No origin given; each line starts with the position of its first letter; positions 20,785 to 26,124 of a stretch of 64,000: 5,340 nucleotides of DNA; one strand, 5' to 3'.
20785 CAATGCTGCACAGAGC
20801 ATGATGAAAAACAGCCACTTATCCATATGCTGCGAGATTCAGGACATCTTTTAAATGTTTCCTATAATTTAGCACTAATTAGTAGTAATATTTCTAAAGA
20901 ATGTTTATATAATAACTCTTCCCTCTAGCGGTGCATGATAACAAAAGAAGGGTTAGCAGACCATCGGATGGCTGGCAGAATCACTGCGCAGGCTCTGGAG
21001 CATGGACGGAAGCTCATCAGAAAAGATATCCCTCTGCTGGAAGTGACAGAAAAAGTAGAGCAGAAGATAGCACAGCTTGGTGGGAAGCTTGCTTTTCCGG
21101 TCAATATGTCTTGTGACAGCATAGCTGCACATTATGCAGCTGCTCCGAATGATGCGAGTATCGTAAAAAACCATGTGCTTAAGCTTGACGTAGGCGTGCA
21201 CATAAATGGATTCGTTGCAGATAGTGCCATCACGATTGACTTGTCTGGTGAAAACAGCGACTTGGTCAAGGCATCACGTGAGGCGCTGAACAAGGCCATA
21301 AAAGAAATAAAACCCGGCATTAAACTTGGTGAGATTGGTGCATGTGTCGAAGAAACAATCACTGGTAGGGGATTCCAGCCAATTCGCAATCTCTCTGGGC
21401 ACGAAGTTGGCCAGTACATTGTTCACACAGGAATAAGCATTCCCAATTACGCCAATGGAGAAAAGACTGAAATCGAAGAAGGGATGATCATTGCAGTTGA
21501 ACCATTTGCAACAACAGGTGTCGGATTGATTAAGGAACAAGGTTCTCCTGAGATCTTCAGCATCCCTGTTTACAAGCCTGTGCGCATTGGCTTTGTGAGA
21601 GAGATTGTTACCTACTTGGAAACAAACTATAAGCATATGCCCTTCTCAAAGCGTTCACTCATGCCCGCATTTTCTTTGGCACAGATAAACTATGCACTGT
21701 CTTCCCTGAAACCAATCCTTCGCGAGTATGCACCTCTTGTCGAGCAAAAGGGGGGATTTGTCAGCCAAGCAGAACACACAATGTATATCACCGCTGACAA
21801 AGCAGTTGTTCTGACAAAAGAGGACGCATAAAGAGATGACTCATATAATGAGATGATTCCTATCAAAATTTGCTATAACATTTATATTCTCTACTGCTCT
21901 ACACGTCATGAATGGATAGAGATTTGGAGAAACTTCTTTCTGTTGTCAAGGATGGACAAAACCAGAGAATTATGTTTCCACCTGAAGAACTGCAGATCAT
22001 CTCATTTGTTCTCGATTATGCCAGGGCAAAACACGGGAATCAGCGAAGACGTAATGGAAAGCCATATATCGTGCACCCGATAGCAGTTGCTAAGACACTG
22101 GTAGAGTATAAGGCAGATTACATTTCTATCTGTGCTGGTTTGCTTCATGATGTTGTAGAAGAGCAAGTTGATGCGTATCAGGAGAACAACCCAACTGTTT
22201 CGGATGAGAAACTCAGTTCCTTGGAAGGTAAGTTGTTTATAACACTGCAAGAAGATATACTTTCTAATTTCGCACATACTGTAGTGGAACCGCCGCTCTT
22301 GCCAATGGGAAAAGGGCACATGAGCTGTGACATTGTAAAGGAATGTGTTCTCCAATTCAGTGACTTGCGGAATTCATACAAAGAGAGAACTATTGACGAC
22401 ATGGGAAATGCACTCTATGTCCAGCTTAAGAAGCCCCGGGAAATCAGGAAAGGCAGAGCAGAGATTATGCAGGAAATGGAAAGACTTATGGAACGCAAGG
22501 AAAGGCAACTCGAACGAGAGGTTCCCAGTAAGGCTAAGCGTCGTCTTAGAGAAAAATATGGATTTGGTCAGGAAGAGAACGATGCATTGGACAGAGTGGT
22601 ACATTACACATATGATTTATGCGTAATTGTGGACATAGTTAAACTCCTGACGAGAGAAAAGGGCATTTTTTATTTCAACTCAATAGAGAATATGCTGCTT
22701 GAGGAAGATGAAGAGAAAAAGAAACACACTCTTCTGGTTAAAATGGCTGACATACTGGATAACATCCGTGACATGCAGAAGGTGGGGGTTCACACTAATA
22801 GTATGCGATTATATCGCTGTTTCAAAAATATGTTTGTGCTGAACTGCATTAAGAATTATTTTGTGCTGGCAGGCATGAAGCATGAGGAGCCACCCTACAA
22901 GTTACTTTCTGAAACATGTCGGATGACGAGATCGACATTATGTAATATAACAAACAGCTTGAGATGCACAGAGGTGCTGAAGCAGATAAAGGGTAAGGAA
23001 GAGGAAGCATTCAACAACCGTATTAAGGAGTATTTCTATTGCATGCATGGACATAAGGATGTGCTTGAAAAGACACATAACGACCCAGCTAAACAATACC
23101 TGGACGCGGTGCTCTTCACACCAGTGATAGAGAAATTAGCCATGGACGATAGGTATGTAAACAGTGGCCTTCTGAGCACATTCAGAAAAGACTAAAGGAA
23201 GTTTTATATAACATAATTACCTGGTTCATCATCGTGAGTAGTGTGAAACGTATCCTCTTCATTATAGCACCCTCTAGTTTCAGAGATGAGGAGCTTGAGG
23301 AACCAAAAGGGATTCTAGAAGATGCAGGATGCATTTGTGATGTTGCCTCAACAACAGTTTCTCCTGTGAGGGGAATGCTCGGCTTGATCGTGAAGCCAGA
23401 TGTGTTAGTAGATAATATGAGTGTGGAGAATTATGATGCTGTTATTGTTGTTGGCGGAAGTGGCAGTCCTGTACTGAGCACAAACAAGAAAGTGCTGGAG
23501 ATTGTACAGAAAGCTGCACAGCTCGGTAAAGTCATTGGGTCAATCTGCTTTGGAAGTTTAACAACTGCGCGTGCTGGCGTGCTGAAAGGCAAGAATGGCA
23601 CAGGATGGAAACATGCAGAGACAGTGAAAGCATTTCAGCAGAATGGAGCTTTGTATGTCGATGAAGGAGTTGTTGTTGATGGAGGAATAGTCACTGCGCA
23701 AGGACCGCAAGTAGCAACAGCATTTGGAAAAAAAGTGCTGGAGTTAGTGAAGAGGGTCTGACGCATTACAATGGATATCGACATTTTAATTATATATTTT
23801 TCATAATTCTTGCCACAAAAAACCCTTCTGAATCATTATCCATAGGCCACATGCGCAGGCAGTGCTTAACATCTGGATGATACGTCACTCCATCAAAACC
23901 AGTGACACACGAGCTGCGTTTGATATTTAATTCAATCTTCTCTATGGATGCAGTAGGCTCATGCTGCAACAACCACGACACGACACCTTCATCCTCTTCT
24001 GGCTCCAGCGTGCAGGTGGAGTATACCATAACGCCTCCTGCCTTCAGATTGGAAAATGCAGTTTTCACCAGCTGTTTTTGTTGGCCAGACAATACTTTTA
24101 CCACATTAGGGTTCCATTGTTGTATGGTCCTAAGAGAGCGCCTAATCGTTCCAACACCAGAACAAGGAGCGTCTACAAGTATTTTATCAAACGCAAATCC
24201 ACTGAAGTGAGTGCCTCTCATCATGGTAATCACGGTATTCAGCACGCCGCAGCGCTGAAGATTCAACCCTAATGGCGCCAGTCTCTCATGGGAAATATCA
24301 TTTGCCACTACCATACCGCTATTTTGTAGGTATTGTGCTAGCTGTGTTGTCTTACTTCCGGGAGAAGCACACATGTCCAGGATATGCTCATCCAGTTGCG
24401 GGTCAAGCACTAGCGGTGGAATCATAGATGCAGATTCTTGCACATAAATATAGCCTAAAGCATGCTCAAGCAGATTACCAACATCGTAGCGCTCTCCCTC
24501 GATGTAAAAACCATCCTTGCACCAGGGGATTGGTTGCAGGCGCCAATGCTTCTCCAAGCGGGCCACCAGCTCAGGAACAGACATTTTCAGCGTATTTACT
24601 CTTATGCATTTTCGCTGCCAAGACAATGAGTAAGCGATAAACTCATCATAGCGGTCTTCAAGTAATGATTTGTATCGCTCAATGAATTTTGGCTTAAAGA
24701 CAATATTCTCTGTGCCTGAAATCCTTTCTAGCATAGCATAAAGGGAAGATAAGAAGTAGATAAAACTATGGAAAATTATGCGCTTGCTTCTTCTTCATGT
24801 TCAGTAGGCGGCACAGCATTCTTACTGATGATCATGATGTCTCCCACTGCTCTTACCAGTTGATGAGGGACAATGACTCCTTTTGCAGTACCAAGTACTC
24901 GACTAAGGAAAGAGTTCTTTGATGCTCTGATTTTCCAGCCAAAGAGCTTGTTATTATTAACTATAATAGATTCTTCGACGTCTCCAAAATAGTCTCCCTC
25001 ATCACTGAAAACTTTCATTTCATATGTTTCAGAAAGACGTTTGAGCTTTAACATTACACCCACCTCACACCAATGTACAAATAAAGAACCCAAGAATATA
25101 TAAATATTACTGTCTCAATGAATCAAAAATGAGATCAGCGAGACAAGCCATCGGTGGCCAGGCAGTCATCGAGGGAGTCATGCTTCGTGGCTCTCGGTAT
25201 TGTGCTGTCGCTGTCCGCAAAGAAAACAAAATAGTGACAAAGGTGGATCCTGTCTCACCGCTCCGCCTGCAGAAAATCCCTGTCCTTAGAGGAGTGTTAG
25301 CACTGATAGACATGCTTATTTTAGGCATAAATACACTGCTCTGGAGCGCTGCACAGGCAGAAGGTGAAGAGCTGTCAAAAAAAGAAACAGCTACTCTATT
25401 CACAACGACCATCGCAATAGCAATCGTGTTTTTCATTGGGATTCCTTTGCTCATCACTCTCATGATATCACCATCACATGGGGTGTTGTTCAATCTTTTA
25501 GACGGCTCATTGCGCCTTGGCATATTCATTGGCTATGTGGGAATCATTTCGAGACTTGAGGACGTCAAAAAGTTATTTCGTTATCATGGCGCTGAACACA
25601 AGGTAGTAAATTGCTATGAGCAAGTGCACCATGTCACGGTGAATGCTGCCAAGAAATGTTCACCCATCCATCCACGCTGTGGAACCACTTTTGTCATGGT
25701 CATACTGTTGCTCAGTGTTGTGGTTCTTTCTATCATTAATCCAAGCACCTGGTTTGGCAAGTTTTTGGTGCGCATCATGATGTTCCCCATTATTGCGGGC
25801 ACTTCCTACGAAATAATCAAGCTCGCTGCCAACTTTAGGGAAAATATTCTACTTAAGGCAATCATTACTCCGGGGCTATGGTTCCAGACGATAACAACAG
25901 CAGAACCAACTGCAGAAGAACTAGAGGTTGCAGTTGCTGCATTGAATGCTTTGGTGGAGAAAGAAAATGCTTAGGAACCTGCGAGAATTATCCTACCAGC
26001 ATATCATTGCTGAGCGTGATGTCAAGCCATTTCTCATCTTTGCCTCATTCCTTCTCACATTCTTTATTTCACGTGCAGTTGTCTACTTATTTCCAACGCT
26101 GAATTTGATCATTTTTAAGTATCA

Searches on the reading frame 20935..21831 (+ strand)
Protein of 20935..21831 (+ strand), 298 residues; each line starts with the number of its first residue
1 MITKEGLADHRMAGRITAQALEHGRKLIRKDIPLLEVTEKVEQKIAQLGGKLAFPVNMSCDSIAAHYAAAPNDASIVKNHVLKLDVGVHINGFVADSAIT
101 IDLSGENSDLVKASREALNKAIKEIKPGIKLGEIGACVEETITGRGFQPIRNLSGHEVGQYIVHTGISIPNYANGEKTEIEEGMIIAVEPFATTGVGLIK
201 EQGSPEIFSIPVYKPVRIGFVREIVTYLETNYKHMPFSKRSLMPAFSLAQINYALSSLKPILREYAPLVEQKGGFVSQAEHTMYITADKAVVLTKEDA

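Call 8: search_protein_families(library=pfam, proteins=[window:20935-21831:+], max_evalue=0.001)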
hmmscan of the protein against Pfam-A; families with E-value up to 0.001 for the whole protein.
window:20935-21831:+ (298 aa): 1 family
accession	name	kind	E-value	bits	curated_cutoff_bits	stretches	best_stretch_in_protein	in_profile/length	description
PF00557.29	Peptidase_M24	-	1.7e-32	113.4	23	1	10-199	3-192/208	Metallopeptidase family M24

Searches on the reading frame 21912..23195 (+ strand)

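Call 8: search_protein_families(library=pfam, proteins=[window:21912-23195:+], max_evalue=0.001)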
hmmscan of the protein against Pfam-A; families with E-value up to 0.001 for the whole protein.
window:21912-23195:+ (427 aa): 2 families
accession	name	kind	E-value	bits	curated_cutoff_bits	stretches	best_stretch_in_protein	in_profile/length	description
PF13328.12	HD_4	-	1e-10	42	27.2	1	34-87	2-54/156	HD domain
PF01966.28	HD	-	0.00028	21.6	22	0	53-105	2-70/116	HD domain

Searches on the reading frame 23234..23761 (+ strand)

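Call 8: search_protein_families(library=pfam, proteins=[window:23234-23761:+], max_evalue=0.001)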
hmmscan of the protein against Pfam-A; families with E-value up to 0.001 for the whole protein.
window:23234-23761:+ (175 aa): 1 family
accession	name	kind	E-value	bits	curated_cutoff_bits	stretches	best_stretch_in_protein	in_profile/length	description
PF01965.30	DJ-1_PfpI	-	1.3e-38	132.8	26.6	1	5-170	1-164/165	DJ-1/PfpI family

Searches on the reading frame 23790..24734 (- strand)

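Call 8: search_protein_families(library=pfam, proteins=[window:23790-24734:-], max_evalue=0.001)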
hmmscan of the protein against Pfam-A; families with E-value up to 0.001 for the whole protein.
window:23790-24734:- (314 aa): 4 families
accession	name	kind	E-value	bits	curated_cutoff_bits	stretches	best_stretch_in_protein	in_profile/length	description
PF01189.24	Methyltr_RsmB-F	-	2e-50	171.7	27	1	108-310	2-198/199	16S rRNA methyltransferase RsmB/F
PF17125.10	Methyltr_RsmF_N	-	2.4e-21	76.4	34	1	16-100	4-85/86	N-terminal domain of 16S rRNA methyltransferase RsmF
PF01728.25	FtsJ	-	0.00035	21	24.1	1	116-254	23-151/181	FtsJ-like methyltransferase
PF22458.1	RsmF-B_ferredox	-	0.0004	20.9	27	0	18-80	6-69/74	Methyltr_RsmF/B-like, ferredoxin-like domain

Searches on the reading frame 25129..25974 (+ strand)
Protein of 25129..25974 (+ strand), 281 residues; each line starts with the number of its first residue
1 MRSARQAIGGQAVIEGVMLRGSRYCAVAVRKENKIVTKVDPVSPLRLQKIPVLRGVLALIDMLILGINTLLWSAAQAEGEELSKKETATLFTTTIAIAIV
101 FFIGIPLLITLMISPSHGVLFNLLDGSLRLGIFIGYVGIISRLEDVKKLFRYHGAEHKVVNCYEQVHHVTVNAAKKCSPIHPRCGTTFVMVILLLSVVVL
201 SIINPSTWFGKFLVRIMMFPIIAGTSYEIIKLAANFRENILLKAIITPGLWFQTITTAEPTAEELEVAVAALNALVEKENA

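Call 8: search_protein_families(library=pfam, proteins=[window:25129-25974:+], max_evalue=0.001)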
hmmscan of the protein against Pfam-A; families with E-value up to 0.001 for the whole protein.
window:25129-25974:+ (281 aa): 1 family
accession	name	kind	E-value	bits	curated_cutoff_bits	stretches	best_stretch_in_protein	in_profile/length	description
PF07136.16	DUF1385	-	8.7e-73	244.8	22.1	1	50-277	1-226/227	Protein of unknown function (DUF1385)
